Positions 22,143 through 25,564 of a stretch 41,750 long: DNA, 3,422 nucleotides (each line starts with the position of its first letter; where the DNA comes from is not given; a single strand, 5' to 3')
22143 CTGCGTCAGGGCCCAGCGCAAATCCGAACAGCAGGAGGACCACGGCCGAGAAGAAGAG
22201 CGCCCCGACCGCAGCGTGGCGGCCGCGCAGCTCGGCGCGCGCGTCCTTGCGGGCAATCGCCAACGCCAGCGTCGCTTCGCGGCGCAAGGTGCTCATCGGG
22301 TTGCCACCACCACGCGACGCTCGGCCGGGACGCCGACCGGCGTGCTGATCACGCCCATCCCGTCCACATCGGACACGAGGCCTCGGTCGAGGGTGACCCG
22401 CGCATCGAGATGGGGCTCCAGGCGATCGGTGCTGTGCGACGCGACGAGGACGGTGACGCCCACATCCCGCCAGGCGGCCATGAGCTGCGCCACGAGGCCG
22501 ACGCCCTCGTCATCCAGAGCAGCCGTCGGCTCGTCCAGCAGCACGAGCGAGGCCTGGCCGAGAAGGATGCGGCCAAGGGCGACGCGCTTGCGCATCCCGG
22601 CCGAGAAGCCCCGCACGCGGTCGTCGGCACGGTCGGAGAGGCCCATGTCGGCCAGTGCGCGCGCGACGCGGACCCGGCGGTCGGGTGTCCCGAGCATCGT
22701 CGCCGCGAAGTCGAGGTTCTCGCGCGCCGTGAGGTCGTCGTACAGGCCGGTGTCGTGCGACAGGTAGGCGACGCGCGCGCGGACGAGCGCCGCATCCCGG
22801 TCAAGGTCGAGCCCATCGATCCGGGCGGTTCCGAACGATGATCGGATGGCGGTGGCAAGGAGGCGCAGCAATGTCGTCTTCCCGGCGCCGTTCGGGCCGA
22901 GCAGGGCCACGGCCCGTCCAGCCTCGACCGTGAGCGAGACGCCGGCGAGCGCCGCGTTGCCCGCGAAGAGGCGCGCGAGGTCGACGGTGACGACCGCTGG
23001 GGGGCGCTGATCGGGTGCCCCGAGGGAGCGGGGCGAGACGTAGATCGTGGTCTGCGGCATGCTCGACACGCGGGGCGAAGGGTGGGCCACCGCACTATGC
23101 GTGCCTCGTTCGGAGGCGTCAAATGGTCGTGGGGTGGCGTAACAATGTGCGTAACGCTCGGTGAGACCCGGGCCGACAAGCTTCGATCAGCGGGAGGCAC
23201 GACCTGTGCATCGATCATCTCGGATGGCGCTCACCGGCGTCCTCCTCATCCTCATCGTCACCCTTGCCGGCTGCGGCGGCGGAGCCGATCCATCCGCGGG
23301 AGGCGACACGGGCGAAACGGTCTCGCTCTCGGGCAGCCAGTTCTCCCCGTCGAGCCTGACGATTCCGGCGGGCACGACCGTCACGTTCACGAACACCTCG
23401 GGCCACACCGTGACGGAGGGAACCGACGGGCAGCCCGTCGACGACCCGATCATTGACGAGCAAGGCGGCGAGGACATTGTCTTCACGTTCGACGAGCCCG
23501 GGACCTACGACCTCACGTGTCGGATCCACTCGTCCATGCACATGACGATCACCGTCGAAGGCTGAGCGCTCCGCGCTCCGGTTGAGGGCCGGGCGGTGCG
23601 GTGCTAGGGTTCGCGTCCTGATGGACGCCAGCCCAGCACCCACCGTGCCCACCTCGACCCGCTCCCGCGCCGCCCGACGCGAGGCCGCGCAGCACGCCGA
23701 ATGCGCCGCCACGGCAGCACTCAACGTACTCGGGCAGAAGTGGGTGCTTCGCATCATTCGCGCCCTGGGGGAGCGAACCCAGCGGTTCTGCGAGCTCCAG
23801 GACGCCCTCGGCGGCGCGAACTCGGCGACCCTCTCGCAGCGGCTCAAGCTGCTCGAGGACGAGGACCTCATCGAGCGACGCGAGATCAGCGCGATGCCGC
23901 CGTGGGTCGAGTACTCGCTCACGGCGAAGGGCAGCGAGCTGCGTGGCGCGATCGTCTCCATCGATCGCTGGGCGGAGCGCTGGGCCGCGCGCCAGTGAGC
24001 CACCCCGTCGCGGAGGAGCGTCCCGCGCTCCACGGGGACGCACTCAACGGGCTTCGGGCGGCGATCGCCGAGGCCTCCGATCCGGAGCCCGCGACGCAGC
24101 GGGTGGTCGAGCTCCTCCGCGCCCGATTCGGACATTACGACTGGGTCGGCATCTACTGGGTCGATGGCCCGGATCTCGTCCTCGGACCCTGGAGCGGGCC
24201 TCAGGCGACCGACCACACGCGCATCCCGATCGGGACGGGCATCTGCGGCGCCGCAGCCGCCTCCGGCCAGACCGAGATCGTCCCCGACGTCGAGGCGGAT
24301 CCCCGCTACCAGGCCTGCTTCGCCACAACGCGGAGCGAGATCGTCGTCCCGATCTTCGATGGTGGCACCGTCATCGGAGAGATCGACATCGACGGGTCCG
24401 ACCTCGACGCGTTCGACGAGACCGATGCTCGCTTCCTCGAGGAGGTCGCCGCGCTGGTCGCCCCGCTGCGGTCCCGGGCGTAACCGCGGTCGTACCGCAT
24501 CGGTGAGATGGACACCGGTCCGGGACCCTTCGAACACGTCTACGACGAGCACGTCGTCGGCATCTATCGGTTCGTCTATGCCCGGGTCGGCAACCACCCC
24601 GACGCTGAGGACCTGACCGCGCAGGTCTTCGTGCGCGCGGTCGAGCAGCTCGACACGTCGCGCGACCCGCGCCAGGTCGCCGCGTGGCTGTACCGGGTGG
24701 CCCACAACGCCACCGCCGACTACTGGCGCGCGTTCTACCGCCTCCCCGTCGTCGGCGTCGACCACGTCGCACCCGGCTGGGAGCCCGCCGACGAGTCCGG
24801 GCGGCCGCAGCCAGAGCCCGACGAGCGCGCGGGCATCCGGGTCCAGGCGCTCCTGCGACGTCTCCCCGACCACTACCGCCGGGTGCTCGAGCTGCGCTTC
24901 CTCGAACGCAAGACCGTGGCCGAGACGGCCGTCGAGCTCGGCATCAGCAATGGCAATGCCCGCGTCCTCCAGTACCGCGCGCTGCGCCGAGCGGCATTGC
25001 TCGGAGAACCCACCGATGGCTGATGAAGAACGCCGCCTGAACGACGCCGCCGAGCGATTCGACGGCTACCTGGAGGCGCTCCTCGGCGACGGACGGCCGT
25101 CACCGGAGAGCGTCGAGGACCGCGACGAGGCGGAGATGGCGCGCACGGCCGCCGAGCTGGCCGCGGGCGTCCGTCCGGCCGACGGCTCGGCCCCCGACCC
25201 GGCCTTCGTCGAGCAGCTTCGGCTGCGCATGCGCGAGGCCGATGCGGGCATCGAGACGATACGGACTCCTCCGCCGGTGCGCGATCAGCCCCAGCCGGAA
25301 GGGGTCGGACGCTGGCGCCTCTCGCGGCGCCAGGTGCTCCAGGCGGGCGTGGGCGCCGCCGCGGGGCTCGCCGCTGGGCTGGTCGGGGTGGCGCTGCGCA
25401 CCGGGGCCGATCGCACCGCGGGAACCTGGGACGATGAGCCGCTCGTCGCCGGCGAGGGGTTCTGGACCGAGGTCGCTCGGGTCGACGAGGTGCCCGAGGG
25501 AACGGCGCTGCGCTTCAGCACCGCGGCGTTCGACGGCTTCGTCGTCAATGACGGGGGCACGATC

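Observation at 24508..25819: ECF sigma factor translationally coupled to a membrane protein with an exported Rieske [2Fe-2S] domain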

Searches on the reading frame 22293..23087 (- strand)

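Call 72: search_protein_families(library=pfam, proteins=[window:22293-23087:-], max_evalue=0.00001)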
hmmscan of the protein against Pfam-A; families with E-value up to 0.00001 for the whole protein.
window:22293-23087:- (264 aa): 2 families
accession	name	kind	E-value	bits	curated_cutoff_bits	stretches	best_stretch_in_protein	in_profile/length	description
PF00005.33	ABC_tran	-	1.2e-31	110.6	25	1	48-189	2-137/137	ABC transporter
PF13304.12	AAA_21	-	3.6e-08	34.3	27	0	61-88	3-36/304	AAA domain, putative AbiEii toxin, Type IV TA system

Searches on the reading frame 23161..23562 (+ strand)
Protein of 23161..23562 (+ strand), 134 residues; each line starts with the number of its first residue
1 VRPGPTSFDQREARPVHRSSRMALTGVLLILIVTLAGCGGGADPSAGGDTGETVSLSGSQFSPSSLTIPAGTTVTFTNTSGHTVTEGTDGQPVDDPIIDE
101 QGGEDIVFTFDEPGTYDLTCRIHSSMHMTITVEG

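Call 3: search_protein_families(library=pfam, proteins=[window:23161-23562:+], max_evalue=0.01)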
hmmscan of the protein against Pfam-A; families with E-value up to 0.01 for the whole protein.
window:23161-23562:+ (134 aa): 3 families
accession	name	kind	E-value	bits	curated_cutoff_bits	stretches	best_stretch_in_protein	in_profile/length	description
PF13473.12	Cupredoxin_1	-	2.5e-09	37.5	27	1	30-132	4-104/104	Cupredoxin-like domain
PF00127.26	Copper-bind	-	4.9e-09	37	21.2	1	60-132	13-96/99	Copper binding proteins, plastocyanin/azurin family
PF19407.5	DUF5979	-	0.0089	17.1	25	0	47-104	33-93/104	Domain of unknown function (DUF5979)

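Call 64: search_protein_families(library=ncbifam, proteins=[window:23206-23562:+], max_evalue=0.001)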
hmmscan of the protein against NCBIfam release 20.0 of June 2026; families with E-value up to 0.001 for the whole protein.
window:23206-23562:+ (119 aa): 4 families
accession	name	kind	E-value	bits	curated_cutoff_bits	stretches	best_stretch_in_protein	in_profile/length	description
TIGR03102.1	halo_cynanin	subfamily_domain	1.5e-07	31.5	93.8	1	42-114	35-109/115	halocyanin domain-containing protein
TIGR02375.1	pseudoazurin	equivalog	3.6e-06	26.7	109.85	1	45-114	11-81/116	pseudoazurin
TIGR02657.1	amicyanin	equivalog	2.8e-05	24.4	110.2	1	45-118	7-83/83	amicyanin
TIGR02656.1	cyanin_plasto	equivalog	5.4e-05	23.6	87.85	1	45-116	13-97/99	plastocyanin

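Call 71: search_solved_structures(query=window:23206-23562:+, max_evalue=0.001)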
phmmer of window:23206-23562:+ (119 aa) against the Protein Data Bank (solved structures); distinct sequences matched with E-value up to 0.001: 23.
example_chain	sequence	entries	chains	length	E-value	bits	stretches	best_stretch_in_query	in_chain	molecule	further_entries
1pcs_A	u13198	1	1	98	4.2e-06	30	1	44-113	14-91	PLASTOCYANIN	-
6hbe_A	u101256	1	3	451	5e-06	29.8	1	38-113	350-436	Copper-containing nitrite reductase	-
9cck_A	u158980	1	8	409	5.8e-06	29.5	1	45-117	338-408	Copper-containing nitrite reductase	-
1pla_A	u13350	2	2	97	1.2e-05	28.6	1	43-113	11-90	PLASTOCYANIN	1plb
1m9w_A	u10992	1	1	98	3.3e-05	27.1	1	44-113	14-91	plastocyanin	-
1j5c_A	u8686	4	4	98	3.5e-05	27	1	44-113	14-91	PLASTOCYANIN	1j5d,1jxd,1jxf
1bxu_A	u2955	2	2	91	4.5e-05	26.7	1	45-113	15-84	PLASTOCYANIN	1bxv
7pcy_A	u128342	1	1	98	4.8e-05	26.6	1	45-117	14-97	PLASTOCYANIN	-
1iuz_A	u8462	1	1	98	9e-05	25.7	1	45-117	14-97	PLASTOCYANIN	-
5ysg_A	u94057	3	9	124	0.00015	25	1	44-115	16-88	Pseudoazurin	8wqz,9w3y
9m62_A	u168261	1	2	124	0.00017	24.8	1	45-115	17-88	Pseudoazurin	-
1bqk_A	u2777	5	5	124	0.00017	24.8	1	45-115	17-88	PSEUDOAZURIN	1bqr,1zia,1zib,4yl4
8hm9_A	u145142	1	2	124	0.00018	24.8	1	45-115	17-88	Pseudoazurin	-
5z0x_A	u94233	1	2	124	0.0002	24.6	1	45-115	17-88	Pseudoazurin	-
6akn_A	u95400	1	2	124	0.0002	24.6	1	45-115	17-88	Pseudoazurin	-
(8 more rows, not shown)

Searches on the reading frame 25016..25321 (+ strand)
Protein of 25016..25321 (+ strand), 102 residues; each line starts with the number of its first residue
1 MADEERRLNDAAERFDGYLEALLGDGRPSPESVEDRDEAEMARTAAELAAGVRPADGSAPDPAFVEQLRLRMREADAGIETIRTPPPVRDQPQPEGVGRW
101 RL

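Call 49: predict_structure(alignment_id=A2)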
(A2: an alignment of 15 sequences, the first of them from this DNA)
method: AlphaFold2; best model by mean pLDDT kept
length: 102 residues; sequences in the alignment: 15
mean_pLDDT: 71.9   pTM: 0.30
mean pLDDT of the five models: 71.9, 69.4, 66.7, 64.7, 63.6
residues with pLDDT >= 90: 10; 70-90: 50; 50-70: 32; < 50: 10
segments of 3 or more residues with pLDDT < 50: 93-102
pLDDT, mean of each block of 10 residues (from residue 1): 74 80 70 68 77 68 91 87 64 47 41
secondary structure, 60 per line:
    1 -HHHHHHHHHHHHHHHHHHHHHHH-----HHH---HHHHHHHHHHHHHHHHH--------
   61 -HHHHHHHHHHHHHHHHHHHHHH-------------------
elements in order: H2-24 H36-52 H62-83

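Call 54: fold_search(model_id=the predicted structure, library=pdb)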
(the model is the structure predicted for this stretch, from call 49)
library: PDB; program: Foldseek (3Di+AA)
matches with E <= 10: 2; with E <= 0.001: 0
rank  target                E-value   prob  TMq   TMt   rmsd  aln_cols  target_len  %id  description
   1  3pmr_B                6.6e+00  0.03  0.20  0.12  15.9        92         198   24  Crystal Structure of E2 domain of Human Amyloid Precursor-Like Protein 1 (released 2011-06-01)
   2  6jo5_2                8.2e+00  0.02  0.21  0.18  11.6        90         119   22  Structure of the green algal photosystem I supercomplex with light-harvesting complex I (released 2019-06-19)

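Call 106: search_solved_structures(query=A6, max_evalue=10, show_alignments=3)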
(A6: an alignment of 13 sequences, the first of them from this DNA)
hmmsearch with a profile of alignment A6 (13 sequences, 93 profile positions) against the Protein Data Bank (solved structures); distinct sequences matched with E-value up to 10: 9.
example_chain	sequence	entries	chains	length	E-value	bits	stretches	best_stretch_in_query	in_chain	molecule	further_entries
9y1s_A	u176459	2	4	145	0.45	14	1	35-67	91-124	Rhobin9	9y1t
2c8j_A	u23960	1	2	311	0.82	13.2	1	12-38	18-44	FERROCHELATASE 1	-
9e02_F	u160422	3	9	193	0.85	13.1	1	11-56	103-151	Sec-independent protein translocase protein TatB homolog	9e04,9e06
1nl4_A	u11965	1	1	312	1.4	12.4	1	40-90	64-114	Protein farnesyltransferase alpha subunit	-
2bed_A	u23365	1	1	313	1.4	12.4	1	40-90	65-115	Protein farnesyltransferase/geranylgeranyltransferase type I alpha subunit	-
1n95_A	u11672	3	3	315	1.4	12.4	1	40-90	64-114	Protein farnesyltransferase alpha subunit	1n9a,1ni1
2r2l_A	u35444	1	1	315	1.4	12.4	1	40-90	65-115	Farnesyltransferase subunit alpha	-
5d18_A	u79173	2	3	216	1.5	12.4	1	6-76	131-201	TetR family transcriptional regulator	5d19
1qbq_A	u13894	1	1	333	1.6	12.3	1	40-90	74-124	FPT ALPHA-SUBUNIT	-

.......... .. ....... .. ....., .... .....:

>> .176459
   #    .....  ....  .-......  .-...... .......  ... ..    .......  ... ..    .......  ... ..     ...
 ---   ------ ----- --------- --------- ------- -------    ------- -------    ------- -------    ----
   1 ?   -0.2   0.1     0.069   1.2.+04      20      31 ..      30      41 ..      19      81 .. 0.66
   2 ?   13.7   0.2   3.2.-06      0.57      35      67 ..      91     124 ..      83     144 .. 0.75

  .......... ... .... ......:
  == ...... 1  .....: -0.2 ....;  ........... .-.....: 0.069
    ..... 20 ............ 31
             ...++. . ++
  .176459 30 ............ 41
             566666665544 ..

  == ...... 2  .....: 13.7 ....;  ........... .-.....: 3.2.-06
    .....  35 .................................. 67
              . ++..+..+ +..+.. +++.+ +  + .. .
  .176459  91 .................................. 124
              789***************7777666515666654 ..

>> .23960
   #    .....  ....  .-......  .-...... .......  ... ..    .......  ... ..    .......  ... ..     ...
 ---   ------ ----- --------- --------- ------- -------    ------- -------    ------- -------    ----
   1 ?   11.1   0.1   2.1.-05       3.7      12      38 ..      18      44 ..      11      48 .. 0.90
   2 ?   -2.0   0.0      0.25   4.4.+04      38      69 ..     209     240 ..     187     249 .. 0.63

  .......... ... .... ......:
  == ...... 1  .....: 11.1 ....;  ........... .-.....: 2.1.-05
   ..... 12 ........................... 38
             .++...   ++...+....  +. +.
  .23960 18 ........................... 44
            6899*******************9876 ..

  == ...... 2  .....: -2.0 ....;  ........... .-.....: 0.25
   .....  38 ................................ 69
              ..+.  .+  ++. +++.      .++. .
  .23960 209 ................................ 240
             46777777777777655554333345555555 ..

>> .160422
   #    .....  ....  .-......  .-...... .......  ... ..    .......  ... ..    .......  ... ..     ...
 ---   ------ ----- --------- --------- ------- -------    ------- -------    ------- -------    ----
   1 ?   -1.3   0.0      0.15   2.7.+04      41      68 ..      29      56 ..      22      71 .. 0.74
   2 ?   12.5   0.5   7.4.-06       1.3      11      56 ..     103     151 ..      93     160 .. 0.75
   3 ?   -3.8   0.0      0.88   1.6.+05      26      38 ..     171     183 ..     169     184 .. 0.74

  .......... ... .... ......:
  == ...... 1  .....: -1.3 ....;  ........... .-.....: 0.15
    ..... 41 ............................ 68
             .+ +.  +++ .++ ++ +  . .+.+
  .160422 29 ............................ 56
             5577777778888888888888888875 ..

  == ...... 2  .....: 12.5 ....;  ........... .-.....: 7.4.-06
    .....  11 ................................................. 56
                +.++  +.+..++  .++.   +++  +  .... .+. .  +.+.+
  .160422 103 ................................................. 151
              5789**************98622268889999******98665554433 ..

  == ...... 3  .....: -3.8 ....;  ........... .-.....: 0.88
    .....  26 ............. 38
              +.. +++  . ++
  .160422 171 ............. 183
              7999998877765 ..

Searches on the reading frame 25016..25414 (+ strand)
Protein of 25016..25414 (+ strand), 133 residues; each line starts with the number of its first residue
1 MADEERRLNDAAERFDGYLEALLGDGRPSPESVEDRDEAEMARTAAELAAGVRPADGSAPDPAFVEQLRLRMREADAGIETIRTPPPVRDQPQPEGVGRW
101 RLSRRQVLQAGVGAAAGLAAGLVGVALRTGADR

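Call 14: search_protein_representatives(protein=window:25016-25345:+)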
Query: 110 residues. Proteins with E-value up to 0.001 (for the whole library): 29; up to 1e-10: 18; up to 1e-30: 3. The best 29 are listed.
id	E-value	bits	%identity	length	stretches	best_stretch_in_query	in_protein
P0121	1.6e-45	169.9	75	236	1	1-110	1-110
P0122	1.6e-38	147.4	73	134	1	1-107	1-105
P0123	7.0e-38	145.4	74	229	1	4-105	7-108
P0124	8.8e-25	103.3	63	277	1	10-108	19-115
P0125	4.0e-24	101.2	69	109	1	3-90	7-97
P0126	2.3e-21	92.3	75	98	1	1-75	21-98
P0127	3.6e-21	91.6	59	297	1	6-102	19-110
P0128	3.8e-21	91.6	65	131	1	11-90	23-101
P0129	4.4e-21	91.4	66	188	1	6-87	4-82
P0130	2.0e-19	86.0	74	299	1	45-110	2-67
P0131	1.1e-17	80.5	59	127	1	10-91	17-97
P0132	1.6e-17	79.9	68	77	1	41-109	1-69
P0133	5.1e-17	78.3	83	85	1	1-53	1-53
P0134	1.3e-16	77.0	55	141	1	1-110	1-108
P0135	3.7e-16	75.6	83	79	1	4-51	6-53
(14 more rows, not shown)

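Call 24: find_homologous_proteins(query=A2, max_evalue=10)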
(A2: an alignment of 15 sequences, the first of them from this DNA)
Query A2 (15 sequences) (102 aa, profile of the alignment): 53 proteins with E <= 10 among 8000 candidates.
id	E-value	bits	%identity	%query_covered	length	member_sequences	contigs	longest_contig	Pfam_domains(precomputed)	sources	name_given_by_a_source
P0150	8.7e-43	162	73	100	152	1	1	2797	-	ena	-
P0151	2.7e-40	154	70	100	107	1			-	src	-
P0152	3.1e-40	154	75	100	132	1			-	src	-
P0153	2.8e-39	151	67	96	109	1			-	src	-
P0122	1.7e-38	149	72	100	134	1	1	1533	-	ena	-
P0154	4.2e-38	147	66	100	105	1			-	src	-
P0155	7.5e-37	143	62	77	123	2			-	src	-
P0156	7.6e-37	143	76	87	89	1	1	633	-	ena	-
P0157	2.4e-36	142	72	100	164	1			-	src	-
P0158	5.2e-36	141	75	88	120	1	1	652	-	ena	-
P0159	3.6e-35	138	56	93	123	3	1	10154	-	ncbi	ncbi:MAG TPA: hypothetical protein VIH33_01355, partial [Candidatus Limnocylindria bacterium]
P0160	8.4e-35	137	63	90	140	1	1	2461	-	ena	-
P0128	8.9e-35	137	65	77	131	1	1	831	-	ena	-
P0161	1.1e-34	136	66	72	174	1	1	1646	-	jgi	jgi:hypothetical protein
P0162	2.1e-34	135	61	100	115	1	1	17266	-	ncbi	ncbi:MAG: hypothetical protein ACRDGV_00245, partial [Candidatus Limnocylindria bacterium]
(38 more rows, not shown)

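Call 25: search_solved_structures(query=A2, max_evalue=10)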
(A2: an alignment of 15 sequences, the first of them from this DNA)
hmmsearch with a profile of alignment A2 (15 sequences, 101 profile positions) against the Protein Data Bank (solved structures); distinct sequences matched with E-value up to 10: 3.
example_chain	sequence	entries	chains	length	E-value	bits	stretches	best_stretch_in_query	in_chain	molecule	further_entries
8ab6_B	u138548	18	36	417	0.68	13.4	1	20-56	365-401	Cytochrome b-c1 complex subunit 2, mitochondrial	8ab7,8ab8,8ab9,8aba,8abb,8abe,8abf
8ui2_A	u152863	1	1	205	0.72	13.3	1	33-74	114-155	T33-ml28-redesigned-tandem-BMC-T-fold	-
9hq8_A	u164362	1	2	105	0.81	13.1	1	11-64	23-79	Hypothetical protein from ssRNA Leviviricetes sp bacteriophage metagenome, IMGVR_UViG_3300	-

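Call 26: search_protein_families(library=pfam, proteins=[window:25016-25414:+], max_evalue=10)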
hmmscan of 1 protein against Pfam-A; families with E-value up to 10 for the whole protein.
seq(133 aa): 1 family
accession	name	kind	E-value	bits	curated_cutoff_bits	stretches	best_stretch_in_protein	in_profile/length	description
PF10518.14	TAT_signal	-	0.0051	17.2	22.7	1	102-121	2-21/21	TAT (twin-arginine translocation) pathway signal sequence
